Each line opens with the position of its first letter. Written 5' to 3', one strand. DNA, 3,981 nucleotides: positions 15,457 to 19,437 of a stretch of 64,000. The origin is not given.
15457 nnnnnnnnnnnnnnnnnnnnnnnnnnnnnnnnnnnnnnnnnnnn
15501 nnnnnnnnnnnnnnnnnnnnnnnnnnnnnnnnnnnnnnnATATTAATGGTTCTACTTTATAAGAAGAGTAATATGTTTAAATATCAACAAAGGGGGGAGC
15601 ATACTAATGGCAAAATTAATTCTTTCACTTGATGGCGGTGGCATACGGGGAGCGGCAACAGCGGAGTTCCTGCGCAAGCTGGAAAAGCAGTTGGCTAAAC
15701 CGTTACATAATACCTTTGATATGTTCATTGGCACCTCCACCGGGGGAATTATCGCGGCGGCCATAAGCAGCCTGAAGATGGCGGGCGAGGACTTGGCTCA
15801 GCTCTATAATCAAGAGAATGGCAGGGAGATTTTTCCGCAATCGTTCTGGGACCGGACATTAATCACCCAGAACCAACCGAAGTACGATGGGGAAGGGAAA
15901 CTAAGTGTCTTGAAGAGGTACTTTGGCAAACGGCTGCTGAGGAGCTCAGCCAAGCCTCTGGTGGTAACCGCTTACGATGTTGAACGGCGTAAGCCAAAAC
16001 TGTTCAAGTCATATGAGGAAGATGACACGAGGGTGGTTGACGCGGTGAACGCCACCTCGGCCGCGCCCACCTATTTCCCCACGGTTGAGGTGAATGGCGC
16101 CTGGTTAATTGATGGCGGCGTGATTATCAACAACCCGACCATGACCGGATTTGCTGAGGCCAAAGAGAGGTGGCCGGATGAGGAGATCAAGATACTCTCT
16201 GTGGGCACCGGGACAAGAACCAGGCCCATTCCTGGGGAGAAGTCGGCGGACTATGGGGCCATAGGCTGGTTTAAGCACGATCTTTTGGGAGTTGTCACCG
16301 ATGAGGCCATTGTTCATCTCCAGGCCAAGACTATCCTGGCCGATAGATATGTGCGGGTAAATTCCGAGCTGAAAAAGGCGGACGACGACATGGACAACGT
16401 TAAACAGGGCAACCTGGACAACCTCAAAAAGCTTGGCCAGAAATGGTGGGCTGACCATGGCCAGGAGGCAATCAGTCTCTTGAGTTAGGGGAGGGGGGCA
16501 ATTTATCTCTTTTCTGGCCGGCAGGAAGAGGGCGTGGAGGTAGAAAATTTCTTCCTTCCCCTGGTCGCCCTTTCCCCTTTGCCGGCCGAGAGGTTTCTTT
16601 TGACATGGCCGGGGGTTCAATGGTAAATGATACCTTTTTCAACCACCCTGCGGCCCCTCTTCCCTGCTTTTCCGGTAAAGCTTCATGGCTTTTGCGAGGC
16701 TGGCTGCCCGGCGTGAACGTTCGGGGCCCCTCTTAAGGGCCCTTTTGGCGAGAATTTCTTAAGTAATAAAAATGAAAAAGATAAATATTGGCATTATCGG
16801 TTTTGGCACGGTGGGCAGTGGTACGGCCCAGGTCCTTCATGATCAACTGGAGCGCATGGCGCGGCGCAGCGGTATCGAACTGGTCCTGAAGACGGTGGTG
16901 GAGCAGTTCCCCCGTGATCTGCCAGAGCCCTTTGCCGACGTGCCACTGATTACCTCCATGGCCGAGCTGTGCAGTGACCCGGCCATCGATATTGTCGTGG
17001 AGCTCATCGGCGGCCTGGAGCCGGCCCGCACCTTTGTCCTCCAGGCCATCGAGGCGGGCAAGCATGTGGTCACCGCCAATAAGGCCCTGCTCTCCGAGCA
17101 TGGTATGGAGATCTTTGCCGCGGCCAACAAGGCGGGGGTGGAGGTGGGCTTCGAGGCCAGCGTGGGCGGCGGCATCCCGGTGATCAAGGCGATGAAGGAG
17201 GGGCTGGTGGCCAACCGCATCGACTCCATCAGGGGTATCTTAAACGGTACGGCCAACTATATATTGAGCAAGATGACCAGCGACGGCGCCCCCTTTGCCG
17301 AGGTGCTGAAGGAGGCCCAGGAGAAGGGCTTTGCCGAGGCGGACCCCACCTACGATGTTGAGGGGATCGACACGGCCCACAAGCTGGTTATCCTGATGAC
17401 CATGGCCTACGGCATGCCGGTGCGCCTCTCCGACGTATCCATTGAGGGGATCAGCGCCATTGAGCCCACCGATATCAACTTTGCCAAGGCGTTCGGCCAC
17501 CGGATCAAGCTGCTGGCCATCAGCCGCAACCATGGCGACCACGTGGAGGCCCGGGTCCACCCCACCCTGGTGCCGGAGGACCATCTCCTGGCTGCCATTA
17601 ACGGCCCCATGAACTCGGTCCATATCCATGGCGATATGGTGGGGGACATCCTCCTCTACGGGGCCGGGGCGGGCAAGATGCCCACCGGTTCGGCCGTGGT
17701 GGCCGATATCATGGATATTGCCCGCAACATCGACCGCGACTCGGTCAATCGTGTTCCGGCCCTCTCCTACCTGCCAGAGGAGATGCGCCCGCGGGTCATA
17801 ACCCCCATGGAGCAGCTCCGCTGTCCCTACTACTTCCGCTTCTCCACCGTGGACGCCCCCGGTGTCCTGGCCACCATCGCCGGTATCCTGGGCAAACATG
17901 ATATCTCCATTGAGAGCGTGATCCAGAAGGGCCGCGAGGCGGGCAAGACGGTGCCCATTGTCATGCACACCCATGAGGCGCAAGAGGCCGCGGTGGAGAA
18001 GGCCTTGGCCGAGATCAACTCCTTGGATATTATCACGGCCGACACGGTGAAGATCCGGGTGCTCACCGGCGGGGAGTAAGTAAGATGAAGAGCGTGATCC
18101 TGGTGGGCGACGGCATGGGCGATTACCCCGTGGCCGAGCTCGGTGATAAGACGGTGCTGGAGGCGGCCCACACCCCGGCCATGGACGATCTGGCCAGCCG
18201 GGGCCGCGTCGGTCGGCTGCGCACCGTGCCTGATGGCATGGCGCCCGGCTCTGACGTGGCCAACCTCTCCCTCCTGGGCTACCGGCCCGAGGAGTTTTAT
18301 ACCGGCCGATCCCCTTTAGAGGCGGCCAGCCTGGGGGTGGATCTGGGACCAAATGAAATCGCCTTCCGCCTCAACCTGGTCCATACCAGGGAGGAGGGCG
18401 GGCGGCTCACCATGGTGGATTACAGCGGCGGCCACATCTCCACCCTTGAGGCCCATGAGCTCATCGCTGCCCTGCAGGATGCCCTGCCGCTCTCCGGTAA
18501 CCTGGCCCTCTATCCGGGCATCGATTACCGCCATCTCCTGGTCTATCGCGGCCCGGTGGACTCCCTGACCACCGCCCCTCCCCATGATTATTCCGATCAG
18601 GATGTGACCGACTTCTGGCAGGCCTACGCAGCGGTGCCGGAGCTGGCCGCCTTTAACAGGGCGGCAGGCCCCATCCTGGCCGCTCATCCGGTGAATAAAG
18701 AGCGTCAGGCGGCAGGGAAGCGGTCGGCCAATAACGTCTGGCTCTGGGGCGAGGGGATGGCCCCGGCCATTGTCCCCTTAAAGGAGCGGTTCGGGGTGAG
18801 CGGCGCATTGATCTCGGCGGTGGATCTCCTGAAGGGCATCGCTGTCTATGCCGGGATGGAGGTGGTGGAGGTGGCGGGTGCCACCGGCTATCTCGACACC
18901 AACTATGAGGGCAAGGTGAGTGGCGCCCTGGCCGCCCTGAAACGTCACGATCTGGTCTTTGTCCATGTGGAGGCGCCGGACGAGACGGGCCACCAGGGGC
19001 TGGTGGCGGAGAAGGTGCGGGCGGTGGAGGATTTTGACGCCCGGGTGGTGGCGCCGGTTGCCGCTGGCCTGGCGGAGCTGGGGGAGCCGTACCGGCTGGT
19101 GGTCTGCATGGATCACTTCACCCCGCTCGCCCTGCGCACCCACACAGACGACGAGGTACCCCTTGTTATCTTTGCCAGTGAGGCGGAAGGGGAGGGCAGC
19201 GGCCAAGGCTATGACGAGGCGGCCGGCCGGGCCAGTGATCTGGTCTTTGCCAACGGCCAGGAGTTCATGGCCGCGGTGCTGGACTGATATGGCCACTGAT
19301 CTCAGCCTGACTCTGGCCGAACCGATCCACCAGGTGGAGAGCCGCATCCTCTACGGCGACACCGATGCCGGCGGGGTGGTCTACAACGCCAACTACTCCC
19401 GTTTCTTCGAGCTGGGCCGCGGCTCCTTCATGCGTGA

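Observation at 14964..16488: Candidate two-gene conflict module: membrane-anchored YEATS-like (pYEATS) protein plus patatin-like phospholipase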

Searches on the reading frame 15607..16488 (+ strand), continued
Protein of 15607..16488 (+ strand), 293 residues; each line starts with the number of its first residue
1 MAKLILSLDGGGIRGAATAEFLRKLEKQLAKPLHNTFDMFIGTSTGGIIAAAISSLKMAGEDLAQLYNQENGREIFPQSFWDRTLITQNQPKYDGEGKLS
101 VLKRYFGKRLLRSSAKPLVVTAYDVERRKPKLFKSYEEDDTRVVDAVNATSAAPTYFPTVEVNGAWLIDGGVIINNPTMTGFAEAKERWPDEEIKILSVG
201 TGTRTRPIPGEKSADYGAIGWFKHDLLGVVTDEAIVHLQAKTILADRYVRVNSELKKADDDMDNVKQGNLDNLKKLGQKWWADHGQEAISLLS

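Call 101: predict_structure(alignment_id=A4)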
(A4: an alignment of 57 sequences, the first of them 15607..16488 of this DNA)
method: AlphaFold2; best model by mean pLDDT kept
length: 293 residues; sequences in the alignment: 57
mean_pLDDT: 94.1   pTM: 0.93
mean pLDDT of the five models: 94.1, 93.1, 92.8, 92.4, 92.1
residues with pLDDT >= 90: 249; 70-90: 35; 50-70: 9; < 50: 0
segments of 3 or more residues with pLDDT < 50: none
pLDDT, mean of each block of 10 residues (from residue 1): 96 96 98 98 98 97 94 88 64 94 97 97 96 95 98 94 94 91 98 98 90 94 87 92 98 94 94 98 98 96
secondary structure, 60 per line:
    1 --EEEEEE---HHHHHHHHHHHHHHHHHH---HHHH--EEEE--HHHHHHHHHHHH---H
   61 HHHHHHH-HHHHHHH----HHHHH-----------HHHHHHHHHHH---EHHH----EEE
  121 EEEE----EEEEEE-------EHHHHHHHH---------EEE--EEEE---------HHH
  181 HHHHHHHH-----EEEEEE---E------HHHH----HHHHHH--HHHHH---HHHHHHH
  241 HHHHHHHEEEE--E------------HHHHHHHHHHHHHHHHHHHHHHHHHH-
elements in order: E3-8 H12-29 H33-36 E39-42 H45-56 H60-67 H69-75 H80-84 H96-106 E118-124 E129-134 H143-150 E160-162 E165-168 H178-188 E194-199 H210-213 H218-223 H226-230 H234-247 E248-251 H267-292

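Call 104: fold_search(model_id=the predicted structure, library=pdb)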
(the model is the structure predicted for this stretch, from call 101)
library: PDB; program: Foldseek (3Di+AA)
matches with E <= 10: 695; with E <= 0.001: 32
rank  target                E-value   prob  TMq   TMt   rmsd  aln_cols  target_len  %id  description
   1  1oxw_B                2.4e-23  1.00  0.82  0.68   3.7       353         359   24  The Crystal Structure of SeMet Patatin (released 2003-05-27)
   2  4pkb                  4.3e-23  1.00  0.78  0.65   3.9       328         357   26  CRYSTAL STRUCTURE OF PATATIN-17 COMPLEXED WITH METHYL ARACHIDONYL FLUOROPHOSPHONATE (MAFP) (released 2014-10-01)
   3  1oxw_A                6.0e-23  1.00  0.79  0.66   3.7       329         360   25  The Crystal Structure of SeMet Patatin (released 2003-05-27)
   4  1oxw_C                6.0e-23  1.00  0.82  0.68   3.8       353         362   24  The Crystal Structure of SeMet Patatin (released 2003-05-27)
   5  4pka                  2.0e-22  1.00  0.79  0.65   3.8       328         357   25  Crystal structure of patatin aged with diisopropylphosphorofluoridate (released 2014-10-01)
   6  8zr9_A                2.3e-22  1.00  0.85  0.73   3.0       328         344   26  Cryo-EM structure of AbCapV filemant bound with 3',3'-cGAMP (released 2025-11-19)
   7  9jek_D                5.0e-22  1.00  0.83  0.72   3.6       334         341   26  Cryo-EM structure of AbCapV tetramer, intermediate form (released 2025-11-19)
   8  9jeh_A                5.6e-22  1.00  0.82  0.71   4.0       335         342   26  Cryo-EM structure of AbCapV dimer, apo form (released 2025-11-19)
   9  9kh6_A                6.3e-22  1.00  0.86  0.77   2.9       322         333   24  cryo-EM structure of lipase/ligand/substrate complex (released 2026-03-04)
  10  9kej_A                8.9e-22  1.00  0.85  0.74   3.3       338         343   27  Cryo-EM structure of AbCapV S58A filament bound with 3'3'-cGAMP (released 2025-11-12)
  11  9ioq                  2.3e-20  1.00  0.77  0.73   5.1       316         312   25  Crystal structure of CapE bound cUA (released 2025-05-21)
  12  9iom                  1.7e-19  1.00  0.78  0.75   5.0       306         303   25  CapE apo form (released 2025-05-21)
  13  9ion_B                2.6e-19  1.00  0.80  0.79   3.1       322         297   21  Cryo-EM structure of cUA bound CapE filament (released 2025-05-21)
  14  9ion_C                4.8e-19  1.00  0.80  0.78   3.8       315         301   22  Cryo-EM structure of cUA bound CapE filament (released 2025-05-21)
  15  9iop_C                5.7e-19  1.00  0.81  0.78   3.3       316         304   22  Cryo-EM structure of cUA and MAFP bound CapE filament (released 2025-05-21)
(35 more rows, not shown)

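Call 107: search_dna_similar(query=window:15607-16488:+, collection=phages, mode=protein, max_evalue=1e-10, max_rows=12)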
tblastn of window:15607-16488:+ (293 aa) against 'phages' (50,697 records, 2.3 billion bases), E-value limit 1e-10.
Records with a match: 8; places in all: 8; records where one place covers at least 80% of the query: 8.
Best place of each record, by identity: <60% 8.
By first word of the organism name: Wolbachia 6; uncultured 2.
By host as written in the record: - 2; Wolbachia endosymbiont of Simulium squamosum 1; Wolbachia sp. wMel_KL 1; Wolbachia sp. wRi_AMD 1; wVitA Wolbachia of Nasonia vitripennis 1; Wolbachia endosymbiont wVitA of Nasonia vitripennis 1; Allonemobius socius 1.
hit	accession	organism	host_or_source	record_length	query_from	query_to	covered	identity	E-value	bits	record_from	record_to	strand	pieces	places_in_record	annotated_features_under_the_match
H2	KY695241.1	Wolbachia phage sr1WOdamA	Wolbachia endosymbiont of Simulium ...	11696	1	289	99%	37.5%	6e-52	188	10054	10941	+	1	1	none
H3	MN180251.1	Wolbachia phage WO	Wolbachia sp. wMel_KL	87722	1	289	99%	36.8%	6e-52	188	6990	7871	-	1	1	patatin family protein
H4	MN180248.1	Wolbachia phage WO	Wolbachia sp. wRi_AMD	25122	1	284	97%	37.1%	5e-53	191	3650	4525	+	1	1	patatin family protein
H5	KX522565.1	Wolbachia phage WO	wVitA Wolbachia of Nasonia vitripennis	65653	1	284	97%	36.4%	5e-53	191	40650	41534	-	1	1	patatin-like phospholipase family protein | phospholipase D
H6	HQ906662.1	Wolbachia endosymbiont wVitA of Nasonia vitripennis phage ...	Wolbachia endosymbiont wVitA of Nasonia ...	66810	1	284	97%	36.4%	5e-53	191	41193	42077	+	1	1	patatin-family protein | phospholipase D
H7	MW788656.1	Wolbachia phage WO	Allonemobius socius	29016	1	275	94%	35.9%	9e-46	170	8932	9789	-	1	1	patatin family protein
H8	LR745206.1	uncultured phage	metagenomic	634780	5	279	94%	34.3%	5e-34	136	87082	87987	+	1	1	record has no annotation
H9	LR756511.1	uncultured phage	metagenomic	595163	5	280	94%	27.7%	3e-13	76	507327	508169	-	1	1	record has no annotation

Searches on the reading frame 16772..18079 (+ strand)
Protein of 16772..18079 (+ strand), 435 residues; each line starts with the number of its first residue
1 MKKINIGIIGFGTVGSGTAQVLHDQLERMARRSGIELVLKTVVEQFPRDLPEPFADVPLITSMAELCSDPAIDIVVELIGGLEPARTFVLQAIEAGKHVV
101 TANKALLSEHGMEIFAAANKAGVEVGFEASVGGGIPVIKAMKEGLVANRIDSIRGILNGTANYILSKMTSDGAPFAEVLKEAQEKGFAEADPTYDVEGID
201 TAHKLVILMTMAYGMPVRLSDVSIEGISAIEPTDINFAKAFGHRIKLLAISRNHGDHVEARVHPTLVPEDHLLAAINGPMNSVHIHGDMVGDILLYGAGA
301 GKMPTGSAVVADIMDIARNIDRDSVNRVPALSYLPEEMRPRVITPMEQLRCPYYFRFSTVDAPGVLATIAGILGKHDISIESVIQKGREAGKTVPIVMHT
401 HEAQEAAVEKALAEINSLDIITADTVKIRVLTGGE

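Call 17: search_protein_families(library=ncbifam, proteins=[window:16772-18079:+], max_evalue=0.01)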
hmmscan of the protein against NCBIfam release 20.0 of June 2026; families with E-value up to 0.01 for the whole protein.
window:16772-18079:+ (435 aa): 9 families
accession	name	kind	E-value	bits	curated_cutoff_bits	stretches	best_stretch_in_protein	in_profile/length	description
NF004976.0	PRK06349.1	subfamily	3.9e-159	530.4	205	1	1-431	2-427/430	homoserine dehydrogenase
NF004912.0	PRK06270.1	equivalog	6.7e-86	288.8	373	2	71-320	90-340/343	homoserine dehydrogenase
NF006235.0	PRK08374.1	equivalog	1.9e-51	175.2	451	2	70-319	90-331/336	homoserine dehydrogenase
NF005290.0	PRK06813.1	equivalog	3.2e-44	151.3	286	1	83-319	102-339/346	homoserine dehydrogenase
NF005002.0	PRK06392.1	equivalog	9.1e-37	126.7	296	1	87-315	103-323/329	homoserine dehydrogenase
NF006959.0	PRK09436.1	equivalog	1.1e-29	103.1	726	1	91-318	566-814/819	bifunctional aspartate kinase/homoserine dehydrogenase I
NF007003.0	PRK09466.1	subfamily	1.2e-21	76.8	582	1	90-318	559-808/810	bifunctional aspartate kinase/homoserine dehydrogenase II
NF006352.0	PRK08577.1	equivalog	0.00065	19.8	140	1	358-423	62-131/136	hypothetical protein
TIGR01327.1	PGDH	equivalog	0.0012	17.7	454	1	356-418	455-517/525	phosphoglycerate dehydrogenase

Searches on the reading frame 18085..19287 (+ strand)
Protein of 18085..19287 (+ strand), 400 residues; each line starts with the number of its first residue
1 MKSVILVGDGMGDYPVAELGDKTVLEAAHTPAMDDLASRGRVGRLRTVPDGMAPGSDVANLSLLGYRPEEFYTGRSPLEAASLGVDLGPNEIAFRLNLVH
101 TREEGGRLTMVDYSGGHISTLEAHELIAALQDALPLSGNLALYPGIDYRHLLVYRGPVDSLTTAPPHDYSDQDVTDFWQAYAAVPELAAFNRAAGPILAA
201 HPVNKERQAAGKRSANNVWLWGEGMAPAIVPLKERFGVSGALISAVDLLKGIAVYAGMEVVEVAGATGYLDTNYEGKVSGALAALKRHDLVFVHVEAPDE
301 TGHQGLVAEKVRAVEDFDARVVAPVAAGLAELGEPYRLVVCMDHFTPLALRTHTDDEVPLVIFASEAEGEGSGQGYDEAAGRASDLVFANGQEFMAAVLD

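Call 17: search_protein_families(library=ncbifam, proteins=[window:18085-19287:+], max_evalue=0.01)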
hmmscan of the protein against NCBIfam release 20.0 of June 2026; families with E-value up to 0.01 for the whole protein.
window:18085-19287:+ (400 aa): 6 families
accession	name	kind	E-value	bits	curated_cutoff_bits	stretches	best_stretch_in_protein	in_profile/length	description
TIGR02535.1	hyp_Hser_kinase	hypoth_equivalog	1.6e-152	507.9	446.3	1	1-399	1-396/397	proposed homoserine kinase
NF003242.0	PRK04200.1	equivalog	5e-152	506.3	426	1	1-399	1-393/395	cofactor-independent phosphoglycerate mutase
TIGR00306.2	apgM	subfamily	1.6e-144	481.8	320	1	2-398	1-402/403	2,3-bisphosphoglycerate-independent phosphoglycerate mutase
NF003104.0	PRK04024.1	equivalog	7e-82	275.4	489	1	1-399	3-401/412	2,3-bisphosphoglycerate-independent phosphoglycerate mutase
NF038358.1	phophono_PhpG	equivalog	1.1e-65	222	545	2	188-399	209-416/417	CMP-5'-phosphonoformate--3-phosphoglycerate phosphonoformyl transferase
NF003160.0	PRK04135.1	equivalog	7.6e-52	176.3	468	1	2-399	17-392/403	2,3-bisphosphoglycerate-independent phosphoglycerate mutase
